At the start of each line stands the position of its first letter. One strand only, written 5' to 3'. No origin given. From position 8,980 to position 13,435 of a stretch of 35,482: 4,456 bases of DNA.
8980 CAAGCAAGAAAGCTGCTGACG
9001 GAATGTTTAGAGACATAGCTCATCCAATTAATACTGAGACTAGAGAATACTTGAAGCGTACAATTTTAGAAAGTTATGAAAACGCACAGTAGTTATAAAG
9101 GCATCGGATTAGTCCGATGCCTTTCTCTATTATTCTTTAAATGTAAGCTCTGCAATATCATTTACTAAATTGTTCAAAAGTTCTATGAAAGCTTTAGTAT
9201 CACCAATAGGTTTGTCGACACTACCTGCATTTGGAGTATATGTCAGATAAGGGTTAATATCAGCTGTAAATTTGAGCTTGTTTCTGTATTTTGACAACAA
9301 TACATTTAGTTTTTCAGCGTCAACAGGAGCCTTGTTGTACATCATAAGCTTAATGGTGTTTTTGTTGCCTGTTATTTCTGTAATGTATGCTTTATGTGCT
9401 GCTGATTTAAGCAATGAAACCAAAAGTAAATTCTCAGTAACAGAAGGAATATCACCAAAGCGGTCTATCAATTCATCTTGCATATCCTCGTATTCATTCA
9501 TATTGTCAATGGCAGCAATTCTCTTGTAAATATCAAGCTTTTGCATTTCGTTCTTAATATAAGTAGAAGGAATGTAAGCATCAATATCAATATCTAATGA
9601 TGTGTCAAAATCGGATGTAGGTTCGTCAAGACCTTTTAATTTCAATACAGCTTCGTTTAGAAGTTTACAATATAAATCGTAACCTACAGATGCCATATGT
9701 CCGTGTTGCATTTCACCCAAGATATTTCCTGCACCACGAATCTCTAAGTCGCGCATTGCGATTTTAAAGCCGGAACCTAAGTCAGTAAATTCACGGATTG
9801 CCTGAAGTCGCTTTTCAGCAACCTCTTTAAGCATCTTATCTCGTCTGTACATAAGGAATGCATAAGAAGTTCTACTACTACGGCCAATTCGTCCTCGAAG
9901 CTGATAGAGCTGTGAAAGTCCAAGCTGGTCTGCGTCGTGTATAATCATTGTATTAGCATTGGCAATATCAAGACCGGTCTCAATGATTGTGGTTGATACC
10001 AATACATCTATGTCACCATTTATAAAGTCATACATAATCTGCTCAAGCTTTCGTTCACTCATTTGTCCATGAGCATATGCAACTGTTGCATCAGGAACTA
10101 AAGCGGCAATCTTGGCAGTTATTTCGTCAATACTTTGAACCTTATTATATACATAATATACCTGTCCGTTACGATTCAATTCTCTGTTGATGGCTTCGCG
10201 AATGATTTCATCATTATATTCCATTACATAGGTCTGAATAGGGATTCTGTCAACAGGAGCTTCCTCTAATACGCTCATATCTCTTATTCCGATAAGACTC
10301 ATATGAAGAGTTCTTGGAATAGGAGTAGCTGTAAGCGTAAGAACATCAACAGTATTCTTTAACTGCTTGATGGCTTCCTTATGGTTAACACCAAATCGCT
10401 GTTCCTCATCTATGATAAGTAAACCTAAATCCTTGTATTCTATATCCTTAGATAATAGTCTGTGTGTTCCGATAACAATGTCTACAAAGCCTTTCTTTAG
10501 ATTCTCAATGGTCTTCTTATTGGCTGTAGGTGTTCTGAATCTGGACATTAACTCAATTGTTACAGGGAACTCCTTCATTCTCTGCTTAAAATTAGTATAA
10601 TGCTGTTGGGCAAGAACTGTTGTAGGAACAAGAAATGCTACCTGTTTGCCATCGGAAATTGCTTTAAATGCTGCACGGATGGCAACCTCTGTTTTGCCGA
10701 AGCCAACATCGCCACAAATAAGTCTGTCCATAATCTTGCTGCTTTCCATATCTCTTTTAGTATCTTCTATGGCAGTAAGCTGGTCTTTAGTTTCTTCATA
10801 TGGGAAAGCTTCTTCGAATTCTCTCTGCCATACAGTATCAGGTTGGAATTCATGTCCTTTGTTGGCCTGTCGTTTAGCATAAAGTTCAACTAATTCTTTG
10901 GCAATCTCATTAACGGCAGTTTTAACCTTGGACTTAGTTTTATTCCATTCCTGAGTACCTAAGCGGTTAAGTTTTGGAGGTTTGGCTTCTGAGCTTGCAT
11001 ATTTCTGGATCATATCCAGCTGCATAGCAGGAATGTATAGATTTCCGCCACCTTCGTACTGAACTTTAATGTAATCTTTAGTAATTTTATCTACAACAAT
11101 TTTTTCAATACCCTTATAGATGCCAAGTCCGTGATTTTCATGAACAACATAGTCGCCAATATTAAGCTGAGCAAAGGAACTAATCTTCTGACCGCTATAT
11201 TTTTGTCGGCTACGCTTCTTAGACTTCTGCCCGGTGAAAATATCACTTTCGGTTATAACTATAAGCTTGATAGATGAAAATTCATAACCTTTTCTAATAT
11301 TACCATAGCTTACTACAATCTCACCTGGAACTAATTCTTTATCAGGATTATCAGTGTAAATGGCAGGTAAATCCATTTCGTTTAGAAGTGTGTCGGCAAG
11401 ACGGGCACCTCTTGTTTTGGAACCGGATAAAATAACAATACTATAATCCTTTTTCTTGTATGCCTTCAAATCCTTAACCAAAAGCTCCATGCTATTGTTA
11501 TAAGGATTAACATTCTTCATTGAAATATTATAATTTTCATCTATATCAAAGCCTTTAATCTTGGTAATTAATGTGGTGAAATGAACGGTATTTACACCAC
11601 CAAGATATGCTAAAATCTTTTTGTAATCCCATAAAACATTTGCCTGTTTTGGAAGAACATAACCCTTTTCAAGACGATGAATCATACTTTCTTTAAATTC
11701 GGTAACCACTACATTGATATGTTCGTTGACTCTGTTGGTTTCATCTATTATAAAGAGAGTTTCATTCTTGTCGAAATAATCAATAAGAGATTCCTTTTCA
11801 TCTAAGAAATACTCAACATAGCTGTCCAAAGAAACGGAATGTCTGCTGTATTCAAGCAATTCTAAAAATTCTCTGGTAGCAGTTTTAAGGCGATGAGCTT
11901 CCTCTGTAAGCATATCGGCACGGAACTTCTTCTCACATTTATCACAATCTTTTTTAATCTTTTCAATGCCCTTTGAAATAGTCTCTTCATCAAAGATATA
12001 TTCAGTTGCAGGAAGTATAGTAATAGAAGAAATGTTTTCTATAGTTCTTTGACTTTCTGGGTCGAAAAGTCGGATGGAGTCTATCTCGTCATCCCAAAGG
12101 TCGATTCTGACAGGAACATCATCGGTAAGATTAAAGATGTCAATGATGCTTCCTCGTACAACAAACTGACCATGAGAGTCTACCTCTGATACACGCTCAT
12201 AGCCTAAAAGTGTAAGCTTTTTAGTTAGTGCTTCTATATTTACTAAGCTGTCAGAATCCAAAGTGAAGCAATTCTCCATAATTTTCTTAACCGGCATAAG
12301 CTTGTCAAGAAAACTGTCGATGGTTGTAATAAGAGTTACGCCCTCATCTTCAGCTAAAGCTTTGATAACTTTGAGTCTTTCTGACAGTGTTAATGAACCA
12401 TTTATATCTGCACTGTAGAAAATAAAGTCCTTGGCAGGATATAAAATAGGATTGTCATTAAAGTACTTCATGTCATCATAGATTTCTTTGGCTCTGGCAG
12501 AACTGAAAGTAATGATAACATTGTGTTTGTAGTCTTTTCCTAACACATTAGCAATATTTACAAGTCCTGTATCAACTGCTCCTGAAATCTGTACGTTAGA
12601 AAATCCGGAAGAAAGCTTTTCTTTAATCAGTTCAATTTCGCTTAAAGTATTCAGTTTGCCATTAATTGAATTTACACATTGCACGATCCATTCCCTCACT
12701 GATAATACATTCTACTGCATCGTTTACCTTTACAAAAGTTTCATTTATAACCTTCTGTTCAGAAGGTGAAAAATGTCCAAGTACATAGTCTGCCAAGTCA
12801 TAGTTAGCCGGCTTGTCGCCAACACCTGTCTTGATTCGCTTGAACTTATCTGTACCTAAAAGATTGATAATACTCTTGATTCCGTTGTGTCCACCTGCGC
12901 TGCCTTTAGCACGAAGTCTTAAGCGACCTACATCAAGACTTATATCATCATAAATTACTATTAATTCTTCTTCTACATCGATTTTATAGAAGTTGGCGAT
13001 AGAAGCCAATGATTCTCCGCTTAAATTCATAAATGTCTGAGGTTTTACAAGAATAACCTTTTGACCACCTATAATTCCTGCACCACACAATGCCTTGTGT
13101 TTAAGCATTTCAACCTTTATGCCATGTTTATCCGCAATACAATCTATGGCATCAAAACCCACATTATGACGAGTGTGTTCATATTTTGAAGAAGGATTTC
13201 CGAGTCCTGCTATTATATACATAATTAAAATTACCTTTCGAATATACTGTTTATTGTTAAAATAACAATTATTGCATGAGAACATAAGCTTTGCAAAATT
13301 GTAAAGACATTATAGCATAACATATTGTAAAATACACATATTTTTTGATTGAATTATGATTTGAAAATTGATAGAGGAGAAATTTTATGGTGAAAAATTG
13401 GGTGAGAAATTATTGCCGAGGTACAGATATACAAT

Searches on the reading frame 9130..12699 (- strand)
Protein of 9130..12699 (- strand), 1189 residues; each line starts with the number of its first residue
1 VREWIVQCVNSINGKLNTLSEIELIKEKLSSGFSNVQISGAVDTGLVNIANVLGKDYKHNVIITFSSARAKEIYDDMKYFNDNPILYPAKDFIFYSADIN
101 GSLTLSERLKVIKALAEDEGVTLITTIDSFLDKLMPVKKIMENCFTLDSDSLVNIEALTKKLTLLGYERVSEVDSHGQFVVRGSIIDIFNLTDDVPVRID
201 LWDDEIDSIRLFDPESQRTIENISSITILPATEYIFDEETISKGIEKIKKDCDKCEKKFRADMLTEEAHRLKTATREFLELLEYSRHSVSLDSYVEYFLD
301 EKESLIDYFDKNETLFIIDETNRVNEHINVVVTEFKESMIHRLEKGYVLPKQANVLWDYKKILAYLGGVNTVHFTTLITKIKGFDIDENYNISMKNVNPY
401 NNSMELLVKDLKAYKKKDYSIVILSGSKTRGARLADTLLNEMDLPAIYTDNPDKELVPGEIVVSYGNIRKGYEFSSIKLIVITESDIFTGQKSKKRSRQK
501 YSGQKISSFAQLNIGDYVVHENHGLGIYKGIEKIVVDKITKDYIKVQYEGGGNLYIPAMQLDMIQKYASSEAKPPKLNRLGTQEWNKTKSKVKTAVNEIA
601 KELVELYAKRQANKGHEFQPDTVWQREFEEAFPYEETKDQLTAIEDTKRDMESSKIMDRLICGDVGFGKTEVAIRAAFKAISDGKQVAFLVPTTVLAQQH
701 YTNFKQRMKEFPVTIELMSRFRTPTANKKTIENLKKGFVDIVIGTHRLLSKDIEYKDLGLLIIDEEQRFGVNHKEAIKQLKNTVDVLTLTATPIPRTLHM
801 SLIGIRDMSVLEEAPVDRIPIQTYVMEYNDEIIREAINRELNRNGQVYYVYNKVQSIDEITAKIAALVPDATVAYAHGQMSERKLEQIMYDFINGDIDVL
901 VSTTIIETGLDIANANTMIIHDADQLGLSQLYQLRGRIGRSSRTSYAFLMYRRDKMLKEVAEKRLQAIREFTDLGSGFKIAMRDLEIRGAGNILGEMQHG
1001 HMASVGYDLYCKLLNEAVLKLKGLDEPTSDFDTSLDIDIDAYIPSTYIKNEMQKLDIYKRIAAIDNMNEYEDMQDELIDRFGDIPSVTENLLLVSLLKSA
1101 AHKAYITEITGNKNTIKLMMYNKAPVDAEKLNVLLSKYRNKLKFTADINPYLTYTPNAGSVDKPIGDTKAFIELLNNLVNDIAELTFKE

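Call 87: search_protein_families(library=pfam, proteins=[window:9130-12699:-], max_evalue=0.0001)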
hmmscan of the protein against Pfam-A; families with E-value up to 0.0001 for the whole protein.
window:9130-12699:- (1189 aa): 6 families
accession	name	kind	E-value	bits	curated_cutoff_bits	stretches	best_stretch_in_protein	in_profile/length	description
PF03461.20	TRCF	-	9.6e-30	103.2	25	1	1037-1130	1-94/95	TRCF domain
PF17757.6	UvrB_inter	-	2.5e-27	95.3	22.9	1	147-234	3-91/91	UvrB interaction domain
PF00270.35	DEAD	-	1.2e-25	90.6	26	1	637-798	1-164/167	DEAD/DEAH box helicase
PF00271.37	Helicase_C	-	4.3e-22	78.9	23.5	1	834-941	7-109/110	Helicase conserved C-terminal domain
PF02559.22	CarD_TRCF_RID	-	9.3e-20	70.9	23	1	512-567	1-56/57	CarD-like/TRCF RID domain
PF04851.21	ResIII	-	7.9e-11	42.6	22.5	1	638-793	6-162/164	Type III restriction enzyme, res subunit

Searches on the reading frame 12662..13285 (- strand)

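Call 87: search_protein_families(library=pfam, proteins=[window:12662-13285:-], max_evalue=0.0001)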
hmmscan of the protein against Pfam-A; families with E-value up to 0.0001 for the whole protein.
window:12662-13285:- (207 aa): 1 family
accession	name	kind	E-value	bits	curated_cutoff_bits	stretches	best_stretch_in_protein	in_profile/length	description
PF01195.25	Pept_tRNA_hydro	-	5.2e-70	235.5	27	1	24-207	1-183/183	Peptidyl-tRNA hydrolase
